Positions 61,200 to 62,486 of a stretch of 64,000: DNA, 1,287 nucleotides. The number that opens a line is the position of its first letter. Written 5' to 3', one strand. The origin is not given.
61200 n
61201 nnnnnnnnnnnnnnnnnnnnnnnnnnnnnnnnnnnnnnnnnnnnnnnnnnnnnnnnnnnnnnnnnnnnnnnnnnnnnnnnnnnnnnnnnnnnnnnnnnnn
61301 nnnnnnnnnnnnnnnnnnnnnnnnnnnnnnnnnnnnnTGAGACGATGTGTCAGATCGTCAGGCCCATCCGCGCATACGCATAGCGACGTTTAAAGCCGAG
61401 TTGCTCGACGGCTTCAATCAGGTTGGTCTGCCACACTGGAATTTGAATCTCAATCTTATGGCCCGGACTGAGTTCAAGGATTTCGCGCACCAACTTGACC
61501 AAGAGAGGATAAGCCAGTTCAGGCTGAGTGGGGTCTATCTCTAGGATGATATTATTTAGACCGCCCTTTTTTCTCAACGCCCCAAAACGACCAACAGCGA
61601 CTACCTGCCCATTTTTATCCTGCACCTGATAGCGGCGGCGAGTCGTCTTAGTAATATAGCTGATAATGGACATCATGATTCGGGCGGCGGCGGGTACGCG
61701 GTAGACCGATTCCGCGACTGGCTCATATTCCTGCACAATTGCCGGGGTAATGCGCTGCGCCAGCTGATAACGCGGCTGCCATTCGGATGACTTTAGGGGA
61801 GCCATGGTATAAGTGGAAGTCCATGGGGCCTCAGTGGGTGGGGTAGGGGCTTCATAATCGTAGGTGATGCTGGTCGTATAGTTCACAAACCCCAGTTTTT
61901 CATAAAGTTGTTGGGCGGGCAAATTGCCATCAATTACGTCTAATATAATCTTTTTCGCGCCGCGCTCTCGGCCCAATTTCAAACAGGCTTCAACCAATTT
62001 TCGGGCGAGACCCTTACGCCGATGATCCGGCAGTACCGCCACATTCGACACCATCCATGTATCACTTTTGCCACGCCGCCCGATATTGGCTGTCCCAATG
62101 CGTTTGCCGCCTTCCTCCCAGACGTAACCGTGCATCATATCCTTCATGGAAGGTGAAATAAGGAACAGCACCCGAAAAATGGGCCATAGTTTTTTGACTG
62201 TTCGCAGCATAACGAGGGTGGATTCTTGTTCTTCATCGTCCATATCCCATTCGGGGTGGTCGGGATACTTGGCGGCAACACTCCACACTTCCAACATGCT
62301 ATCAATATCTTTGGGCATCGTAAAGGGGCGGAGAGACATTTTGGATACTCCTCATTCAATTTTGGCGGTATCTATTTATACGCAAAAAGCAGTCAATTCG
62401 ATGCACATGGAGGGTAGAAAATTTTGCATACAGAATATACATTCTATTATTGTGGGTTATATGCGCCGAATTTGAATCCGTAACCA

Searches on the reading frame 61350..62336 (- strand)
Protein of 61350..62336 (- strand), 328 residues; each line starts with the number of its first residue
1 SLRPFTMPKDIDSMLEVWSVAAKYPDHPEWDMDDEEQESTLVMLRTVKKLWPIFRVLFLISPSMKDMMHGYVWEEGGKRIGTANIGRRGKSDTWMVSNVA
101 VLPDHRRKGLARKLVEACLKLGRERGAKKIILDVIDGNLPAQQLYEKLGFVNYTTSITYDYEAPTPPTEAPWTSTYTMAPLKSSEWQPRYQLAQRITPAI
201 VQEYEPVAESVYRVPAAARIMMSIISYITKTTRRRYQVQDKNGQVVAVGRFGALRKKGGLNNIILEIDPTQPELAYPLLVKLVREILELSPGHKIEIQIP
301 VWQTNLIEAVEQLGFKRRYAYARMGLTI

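Call 31: search_protein_families(library=pfam, proteins=[window:61350-62336:-], max_evalue=0.01)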
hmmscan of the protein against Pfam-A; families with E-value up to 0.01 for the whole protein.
window:61350-62336:- (328 aa): 10 families
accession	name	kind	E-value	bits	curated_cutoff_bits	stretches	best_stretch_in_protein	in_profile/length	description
PF00583.31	Acetyltransf_1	-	1.8e-21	77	20.7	1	68-150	33-116/116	Acetyltransferase (GNAT) family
PF13508.13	Acetyltransf_7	-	7.1e-16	58.8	27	1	70-151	5-83/84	Acetyltransferase (GNAT) domain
PF13673.13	Acetyltransf_10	-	2.6e-11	44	23.6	1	65-154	28-111/128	Acetyltransferase (GNAT) domain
PF08445.16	FR47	-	2.1e-10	40.9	22.1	1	96-155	24-82/86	FR47-like protein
PF13302.13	Acetyltransf_3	-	3.2e-09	38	25.4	1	2-151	4-138/138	Acetyltransferase (GNAT) domain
PF24553.2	Rv0428c_C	-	3.8e-06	27.2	27.2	1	85-152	150-217/224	Probable histone acetyltransferase Rv0428c C-terminal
PF18014.7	Acetyltransf_18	-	5e-05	23.5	22.7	0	281-324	65-108/124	Acetyltransferase (GNAT) domain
PF13527.13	Acetyltransf_9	-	6.5e-05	23.4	25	1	93-135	72-114/127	Acetyltransferase (GNAT) domain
PF14542.12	Acetyltransf_CG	-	6.9e-05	23.3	30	1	72-128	3-59/80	GCN5-related N-acetyl-transferase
PF13420.13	Acetyltransf_4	-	9.4e-05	22.9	24.3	1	72-152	53-136/155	Acetyltransferase (GNAT) domain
